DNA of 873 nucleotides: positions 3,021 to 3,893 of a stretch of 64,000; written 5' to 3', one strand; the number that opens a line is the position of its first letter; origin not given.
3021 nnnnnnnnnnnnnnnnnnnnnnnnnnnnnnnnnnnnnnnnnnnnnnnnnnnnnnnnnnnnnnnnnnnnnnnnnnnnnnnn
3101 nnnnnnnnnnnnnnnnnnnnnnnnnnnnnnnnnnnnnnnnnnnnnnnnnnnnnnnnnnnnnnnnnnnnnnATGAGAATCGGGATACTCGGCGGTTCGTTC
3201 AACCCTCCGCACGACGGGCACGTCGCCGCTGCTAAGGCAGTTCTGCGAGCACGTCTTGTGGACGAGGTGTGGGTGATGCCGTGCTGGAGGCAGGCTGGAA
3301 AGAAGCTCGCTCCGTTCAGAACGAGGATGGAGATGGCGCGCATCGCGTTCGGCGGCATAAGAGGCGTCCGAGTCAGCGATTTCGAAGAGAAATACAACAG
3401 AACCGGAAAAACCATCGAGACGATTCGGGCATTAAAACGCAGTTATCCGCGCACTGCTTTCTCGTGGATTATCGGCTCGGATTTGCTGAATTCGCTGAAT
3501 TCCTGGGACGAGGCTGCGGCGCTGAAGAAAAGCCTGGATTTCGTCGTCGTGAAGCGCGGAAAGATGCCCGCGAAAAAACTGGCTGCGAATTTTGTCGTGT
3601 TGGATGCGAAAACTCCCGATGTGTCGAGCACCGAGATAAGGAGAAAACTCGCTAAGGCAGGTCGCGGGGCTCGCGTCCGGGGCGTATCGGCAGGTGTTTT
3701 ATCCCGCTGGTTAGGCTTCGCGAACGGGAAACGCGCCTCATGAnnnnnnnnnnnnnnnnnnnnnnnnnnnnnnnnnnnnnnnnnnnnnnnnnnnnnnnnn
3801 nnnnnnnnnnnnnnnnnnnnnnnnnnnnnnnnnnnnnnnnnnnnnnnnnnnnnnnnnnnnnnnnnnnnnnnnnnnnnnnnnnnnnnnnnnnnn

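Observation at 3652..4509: HD-GYP-type phosphohydrolase, convergently overlapping a bacterial-type nadD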

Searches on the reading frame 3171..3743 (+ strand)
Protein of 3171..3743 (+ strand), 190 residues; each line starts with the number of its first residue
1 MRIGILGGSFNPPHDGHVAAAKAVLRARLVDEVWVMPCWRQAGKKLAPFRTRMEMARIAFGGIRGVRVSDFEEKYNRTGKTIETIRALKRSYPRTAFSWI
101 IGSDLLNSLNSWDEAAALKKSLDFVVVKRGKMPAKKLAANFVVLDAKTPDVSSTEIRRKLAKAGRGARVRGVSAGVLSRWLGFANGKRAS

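Call 3: search_protein_families(library=pfam, proteins=[window:3171-3743:+], max_evalue=0.01)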
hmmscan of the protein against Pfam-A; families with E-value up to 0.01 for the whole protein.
window:3171-3743:+ (190 aa): 1 family
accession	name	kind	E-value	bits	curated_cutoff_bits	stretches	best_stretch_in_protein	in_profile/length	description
PF01467.32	CTP_transf_like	-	7.5e-16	59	21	1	5-159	1-133/133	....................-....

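Call 4: search_protein_families(library=ncbifam, proteins=[window:3171-3743:+], max_evalue=0.01)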
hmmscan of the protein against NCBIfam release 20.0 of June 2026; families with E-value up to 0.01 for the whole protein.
window:3171-3743:+ (190 aa): 14 families
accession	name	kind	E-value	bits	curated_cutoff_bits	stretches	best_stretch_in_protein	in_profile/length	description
NF005519.0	PRK07152.1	equivalog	5.3e-34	117.7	315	1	1-161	1-166/361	nicotinate-nucleotide adenylyltransferase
TIGR00482.1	TIGR00482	equivalog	9.1e-33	113.9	112.45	1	5-162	1-172/194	nicotinate (nicotinamide) nucleotide adenylyltransferase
NF000843.0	PRK00071.2-2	equivalog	2.9e-29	102.1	240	1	1-133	12-145/212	nicotinate-nucleotide adenylyltransferase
NF000840.1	PRK00071.1-3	equivalog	1.5e-27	96.4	150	1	2-162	7-176/201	nicotinate-nucleotide adenylyltransferase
NF000841.0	PRK00071.1-4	equivalog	7.9e-27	94.3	197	1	2-162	8-170/194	nicotinate-nucleotide adenylyltransferase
NF000845.0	PRK00071.2-4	equivalog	8.9e-21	74.2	210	1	1-139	8-147/197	nicotinate-nucleotide adenylyltransferase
NF005410.0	PRK06973.1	equivalog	1.4e-19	70.3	214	1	2-123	23-150/243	nicotinate-nucleotide adenylyltransferase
NF000846.0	PRK00071.2-5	equivalog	1.2e-18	67.3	329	1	1-139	19-158/210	nicotinate-nucleotide adenylyltransferase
NF000839.0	PRK00071.1-1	equivalog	3.7e-16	59.7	187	1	4-135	9-143/219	nicotinate-nucleotide adenylyltransferase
NF000842.0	PRK00071.2-1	equivalog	7e-13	48.6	167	1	1-160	2-165/191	nicotinate-nucleotide adenylyltransferase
NF006479.0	PRK08887.1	equivalog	3.6e-10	39.9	164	1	1-125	2-129/174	nicotinate-nicotinamide nucleotide adenylyltransferase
TIGR01510.1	coaD_prev_kdtB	equivalog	9e-05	22.5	103.3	1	4-73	2-69/155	pantetheine-phosphate adenylyltransferase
TIGR00125.1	cyt_tran_rel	domain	0.00017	21.7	27.7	1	3-39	1-35/65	adenylyltransferase/cytidyltransferase family protein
TIGR01526.1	nadR_NMN_Atrans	equivalog_domain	0.00021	20.7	341.15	1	1-74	1-75/325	nicotinamide-nucleotide adenylyltransferase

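Call 21: find_homologous_proteins(query=window:3171-3743:+, max_evalue=0.00001)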
Query window:3171-3743:+ (190 aa): 238 proteins with E <= 0.00001 among 536 candidates; the best 120 are listed.
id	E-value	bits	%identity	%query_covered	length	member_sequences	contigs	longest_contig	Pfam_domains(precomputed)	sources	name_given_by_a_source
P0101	3.0e-119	414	100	100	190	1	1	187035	PF01467.33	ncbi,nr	ncbi:nicotinate-nucleotide adenylyltransferase [Candidatus Norongarragalina meridionalis]|nr:nicotin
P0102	6.8e-82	292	78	86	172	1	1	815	PF01467.33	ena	-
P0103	3.8e-78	280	75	85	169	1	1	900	PF01467.33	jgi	-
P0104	1.0e-77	278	76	84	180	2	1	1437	PF01467.33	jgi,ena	-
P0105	2.3e-72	261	75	83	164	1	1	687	PF01467.33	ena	-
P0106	4.2e-70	254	68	89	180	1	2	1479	PF01467.33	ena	-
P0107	9.9e-31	125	43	84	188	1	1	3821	PF01467.33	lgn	-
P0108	2.1e-27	114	41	85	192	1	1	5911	PF01467.33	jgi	jgi:nicotinate-nucleotide adenylyltransferase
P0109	4.1e-27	113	40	85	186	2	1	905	PF01467.33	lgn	-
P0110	7.9e-27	112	42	84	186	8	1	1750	PF01467.33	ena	-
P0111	1.8e-26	111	39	97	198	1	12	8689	PF01467.33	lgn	-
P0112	2.4e-26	111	40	84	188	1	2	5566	PF01467.33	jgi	jgi:nicotinate-nucleotide adenylyltransferase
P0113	3.2e-26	110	41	86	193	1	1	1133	PF01467.33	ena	-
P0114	1.4e-25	108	39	82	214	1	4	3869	PF01467.33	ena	-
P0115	1.6e-25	108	41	94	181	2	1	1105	PF01467.33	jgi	jgi:nicotinate-nucleotide adenylyltransferase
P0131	1.4e-22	99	41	85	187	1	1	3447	PF01467.33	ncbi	-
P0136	6.8e-22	96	36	84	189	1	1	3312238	PF01467.33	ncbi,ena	-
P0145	4.3e-21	94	38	83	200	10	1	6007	PF01467.33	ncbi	-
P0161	2.0e-19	88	38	90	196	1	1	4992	PF01467.33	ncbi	-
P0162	2.4e-19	88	43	85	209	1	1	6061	PF01467.33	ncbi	-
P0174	4.7e-18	84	38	91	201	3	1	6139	PF01467.33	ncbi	-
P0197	1.4e-16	79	32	95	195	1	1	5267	PF01467.33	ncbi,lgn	-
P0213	1.1e-15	76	36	85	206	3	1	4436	PF01467.33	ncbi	-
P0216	1.6e-15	76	33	76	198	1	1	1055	PF01467.33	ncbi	-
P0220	2.8e-15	75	34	92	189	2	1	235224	PF01467.33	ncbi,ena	-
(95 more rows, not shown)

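Call 23: find_encoding_contigs(protein=P0106, flank=5000, max_places=4)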
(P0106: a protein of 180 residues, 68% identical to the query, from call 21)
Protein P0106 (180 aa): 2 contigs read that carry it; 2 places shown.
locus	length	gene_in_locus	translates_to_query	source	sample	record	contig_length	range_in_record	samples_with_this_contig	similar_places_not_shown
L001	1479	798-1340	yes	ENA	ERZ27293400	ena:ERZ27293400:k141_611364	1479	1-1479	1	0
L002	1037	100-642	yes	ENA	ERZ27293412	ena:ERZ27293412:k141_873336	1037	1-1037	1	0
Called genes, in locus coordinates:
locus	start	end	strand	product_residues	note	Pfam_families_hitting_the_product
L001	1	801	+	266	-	?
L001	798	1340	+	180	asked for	PF01467:CTP_transf_like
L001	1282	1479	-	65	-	?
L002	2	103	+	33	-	?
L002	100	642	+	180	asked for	PF01467:CTP_transf_like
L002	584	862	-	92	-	-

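Call 24: find_encoding_contigs(protein=P0104, flank=5000, max_places=4)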
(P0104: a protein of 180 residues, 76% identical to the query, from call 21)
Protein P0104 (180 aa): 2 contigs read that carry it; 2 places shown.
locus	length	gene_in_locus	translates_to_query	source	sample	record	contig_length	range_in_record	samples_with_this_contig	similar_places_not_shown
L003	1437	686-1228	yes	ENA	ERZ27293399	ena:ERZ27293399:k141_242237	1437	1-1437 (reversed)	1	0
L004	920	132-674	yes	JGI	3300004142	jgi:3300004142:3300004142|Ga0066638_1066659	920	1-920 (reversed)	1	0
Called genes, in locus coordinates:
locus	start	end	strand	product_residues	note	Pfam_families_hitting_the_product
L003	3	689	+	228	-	?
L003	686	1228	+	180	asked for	PF01467:CTP_transf_like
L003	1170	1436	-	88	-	?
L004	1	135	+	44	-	?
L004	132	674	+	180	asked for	PF01467:CTP_transf_like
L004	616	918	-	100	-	?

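Call 64: find_related_loci(query=window:3171-3743:+, collection=genome_contigs, flank=7000)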
Query window:3171-3743:+ (190 aa) in genome_contigs; peptide patterns used: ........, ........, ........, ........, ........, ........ (x = any residue, [..] = any of these).
484 stretches matched a pattern; 343 encode a relative of the query (tblastn E <= 1e-3); the best 80 are kept; 80 distinct loci.
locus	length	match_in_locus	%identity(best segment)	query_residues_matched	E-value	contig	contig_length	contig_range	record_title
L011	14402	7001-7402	37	1-130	3e-28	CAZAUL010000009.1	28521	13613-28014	MAG TPA_asm: uncultured Gammaproteobacteria bacterium isolate SRP329715_co1_185 genome assembly, contig: NODE_2310_lengt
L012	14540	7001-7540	32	1-162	5e-27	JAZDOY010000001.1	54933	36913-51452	MAG: bacterium isolate MEGAHIT-group-0.802 k141_2140034, whole genome shotgun sequence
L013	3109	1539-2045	35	1-159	2e-25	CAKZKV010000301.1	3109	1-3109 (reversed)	MAG TPA_asm: uncultured Alphaproteobacteria bacterium isolate SRR4030105_bin.92_CONCOCT_v1.1_MAG genome assembly, contig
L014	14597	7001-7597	34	1-182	7e-25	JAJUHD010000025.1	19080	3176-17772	MAG: Bacillota bacterium isolate bin55 k141_478404_length_19080_cov_26.2767, whole genome shotgun sequence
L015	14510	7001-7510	32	2-170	4e-24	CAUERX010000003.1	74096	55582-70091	MAG TPA_asm: uncultured bacterium isolate ERR10149238_bin.39_MetaWRAP_v1.3_MAG genome assembly, contig: ERZ19085884.269,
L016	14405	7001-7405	39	2-139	4e-24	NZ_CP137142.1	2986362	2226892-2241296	Hyphomonas sp. FCG-A18 chromosome, complete genome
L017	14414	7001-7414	38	2-141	5e-23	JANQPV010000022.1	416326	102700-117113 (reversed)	MAG: Alphaproteobacteria bacterium isolate IP29b_bin.177 k99_1288376, whole genome shotgun sequence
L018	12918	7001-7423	35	2-139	5e-23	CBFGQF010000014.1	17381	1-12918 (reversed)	MAG TPA_asm: uncultured Alphaproteobacteria bacterium isolate SRR14536361_binner13_Refined_63 genome assembly, contig: E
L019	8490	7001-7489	33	1-162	2e-22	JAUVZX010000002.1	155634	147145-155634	MAG: Bacilli bacterium isolate CSMAG_1279 CSMAG_1279_k141_434329_length_155634_cov_36.9898, whole genome shotgun sequenc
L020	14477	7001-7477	33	1-156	3e-22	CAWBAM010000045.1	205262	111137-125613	MAG: uncultured proteobacterium isolate MFD08691.bin.2.26 genome assembly, contig: contig_39194, whole genome shotgun se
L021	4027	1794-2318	32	1-160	3e-22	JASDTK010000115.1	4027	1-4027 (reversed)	MAG: Oscillospiraceae bacterium isolate P24860_112_MAG_67 P24860_112_S10_metaspades_20735_length_4027_cov_3, whole genom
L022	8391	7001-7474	33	1-158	4e-22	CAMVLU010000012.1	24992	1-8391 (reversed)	MAG TPA_asm: uncultured Clostridia bacterium isolate SRR8387717_bin.32_metaWRAP_v1.3_MAG genome assembly, contig: ERZ142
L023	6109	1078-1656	31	1-167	7e-21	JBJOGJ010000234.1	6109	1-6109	MAG: Pseudomonadota bacterium isolate sharkriverslough_2019_sw_WHONDRS-S19S_0042_A_bin.28 scaffold_0005985, whole genome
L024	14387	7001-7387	37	2-129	8e-21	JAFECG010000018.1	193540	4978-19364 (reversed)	MAG: Proteobacteria bacterium isolate SZAS-18 LIN-368__18__length-193540, whole genome shotgun sequence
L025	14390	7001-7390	34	2-129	1e-20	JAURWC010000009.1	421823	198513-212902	MAG: Hyphomicrobiaceae bacterium isolate E1_metabat.bin.33_sub E1_k141_124968, whole genome shotgun sequence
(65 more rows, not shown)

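Call 65: find_encoding_contigs(protein=P0107, flank=4000, max_places=1)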
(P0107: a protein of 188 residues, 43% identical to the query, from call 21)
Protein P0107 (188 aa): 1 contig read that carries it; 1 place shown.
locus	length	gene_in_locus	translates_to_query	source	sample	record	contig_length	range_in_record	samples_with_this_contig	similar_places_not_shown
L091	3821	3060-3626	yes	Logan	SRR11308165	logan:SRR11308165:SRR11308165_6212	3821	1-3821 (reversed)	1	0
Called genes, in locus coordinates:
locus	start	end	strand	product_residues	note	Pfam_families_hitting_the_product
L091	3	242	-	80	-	?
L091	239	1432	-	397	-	PF02749:QRPTase_N, PF01729:QRPTase_C, PF17956:NAPRTase_C (weak)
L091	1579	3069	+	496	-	PF00890:FAD_binding_2, PF07992:Pyr_redox_2 (faint), PF02910:Succ_DH_flav_C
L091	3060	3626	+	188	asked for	PF01467:CTP_transf_like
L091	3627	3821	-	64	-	?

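Call 66: find_encoding_contigs(protein=P0111, flank=5000, max_places=1)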
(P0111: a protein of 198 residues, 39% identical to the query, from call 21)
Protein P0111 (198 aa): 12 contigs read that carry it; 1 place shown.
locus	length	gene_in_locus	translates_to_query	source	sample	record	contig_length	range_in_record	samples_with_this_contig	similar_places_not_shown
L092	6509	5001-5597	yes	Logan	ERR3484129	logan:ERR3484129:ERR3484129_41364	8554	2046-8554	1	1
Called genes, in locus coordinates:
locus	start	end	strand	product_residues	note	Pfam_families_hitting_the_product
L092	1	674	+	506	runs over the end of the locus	PF04773:FecR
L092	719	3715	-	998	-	PF13229:Beta_helix (faint)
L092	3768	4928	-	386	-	PF07075:NamZ_N, PF20732:NamZ_C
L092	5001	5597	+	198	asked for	PF01467:CTP_transf_like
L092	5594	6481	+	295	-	PF10728:DUF2520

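Call 67: find_encoding_contigs(protein=P0108, flank=5000, max_places=1)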
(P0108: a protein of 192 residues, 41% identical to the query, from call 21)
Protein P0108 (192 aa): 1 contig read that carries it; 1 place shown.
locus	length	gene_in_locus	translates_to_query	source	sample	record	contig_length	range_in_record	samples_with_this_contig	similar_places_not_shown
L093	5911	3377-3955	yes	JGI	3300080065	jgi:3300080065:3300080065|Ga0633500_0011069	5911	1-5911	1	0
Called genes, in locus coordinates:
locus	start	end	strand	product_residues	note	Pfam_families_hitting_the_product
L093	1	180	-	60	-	?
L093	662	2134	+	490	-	-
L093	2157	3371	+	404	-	PF07075:NamZ_N, PF20732:NamZ_C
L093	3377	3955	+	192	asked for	PF01467:CTP_transf_like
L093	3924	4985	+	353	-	PF10727:Rossmann-like, PF03807:F420_oxidored (weak), PF10728:DUF2520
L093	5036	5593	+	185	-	-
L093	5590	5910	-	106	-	?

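Call 87: list_cluster_members(proteins=[P0131, P0136, P0145, P0161, P0162, P0174, P0213, P0216, P0220, P0197])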
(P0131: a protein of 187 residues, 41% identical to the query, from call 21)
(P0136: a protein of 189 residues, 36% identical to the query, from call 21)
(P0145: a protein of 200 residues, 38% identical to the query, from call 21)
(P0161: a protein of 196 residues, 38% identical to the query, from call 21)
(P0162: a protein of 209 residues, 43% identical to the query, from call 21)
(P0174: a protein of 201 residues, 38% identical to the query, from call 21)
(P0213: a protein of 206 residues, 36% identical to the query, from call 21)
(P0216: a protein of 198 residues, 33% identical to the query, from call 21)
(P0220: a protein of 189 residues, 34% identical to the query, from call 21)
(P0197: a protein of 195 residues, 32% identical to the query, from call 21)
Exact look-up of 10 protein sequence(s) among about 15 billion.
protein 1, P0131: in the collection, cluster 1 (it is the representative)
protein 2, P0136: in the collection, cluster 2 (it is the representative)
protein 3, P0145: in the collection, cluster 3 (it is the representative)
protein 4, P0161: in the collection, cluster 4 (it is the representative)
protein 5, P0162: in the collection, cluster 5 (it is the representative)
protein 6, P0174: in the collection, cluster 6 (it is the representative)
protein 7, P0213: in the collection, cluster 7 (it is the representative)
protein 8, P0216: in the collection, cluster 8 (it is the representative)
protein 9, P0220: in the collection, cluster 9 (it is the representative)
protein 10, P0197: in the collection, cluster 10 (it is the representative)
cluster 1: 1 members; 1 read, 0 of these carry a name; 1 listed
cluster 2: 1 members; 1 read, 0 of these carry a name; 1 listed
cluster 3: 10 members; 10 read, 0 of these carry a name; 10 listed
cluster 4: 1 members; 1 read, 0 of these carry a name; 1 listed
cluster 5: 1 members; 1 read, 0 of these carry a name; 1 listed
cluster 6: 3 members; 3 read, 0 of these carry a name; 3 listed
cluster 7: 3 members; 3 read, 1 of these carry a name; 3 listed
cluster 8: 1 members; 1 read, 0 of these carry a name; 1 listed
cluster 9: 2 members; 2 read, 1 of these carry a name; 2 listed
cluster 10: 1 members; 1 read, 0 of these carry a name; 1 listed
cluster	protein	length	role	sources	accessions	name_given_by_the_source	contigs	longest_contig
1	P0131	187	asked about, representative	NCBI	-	-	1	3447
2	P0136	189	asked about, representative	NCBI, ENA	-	-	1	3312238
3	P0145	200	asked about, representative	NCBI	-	-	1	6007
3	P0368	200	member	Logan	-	-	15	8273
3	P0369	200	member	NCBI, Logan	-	-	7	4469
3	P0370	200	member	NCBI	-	-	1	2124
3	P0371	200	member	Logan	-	-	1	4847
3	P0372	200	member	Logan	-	-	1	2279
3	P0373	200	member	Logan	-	-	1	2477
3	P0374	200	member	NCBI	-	-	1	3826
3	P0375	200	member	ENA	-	-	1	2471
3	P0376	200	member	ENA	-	-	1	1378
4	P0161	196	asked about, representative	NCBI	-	-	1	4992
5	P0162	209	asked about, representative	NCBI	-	-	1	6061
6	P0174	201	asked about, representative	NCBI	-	-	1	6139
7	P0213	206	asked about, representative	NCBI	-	-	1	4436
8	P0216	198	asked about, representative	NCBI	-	-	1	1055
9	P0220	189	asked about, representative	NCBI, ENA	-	-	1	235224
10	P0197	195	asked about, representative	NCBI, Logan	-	-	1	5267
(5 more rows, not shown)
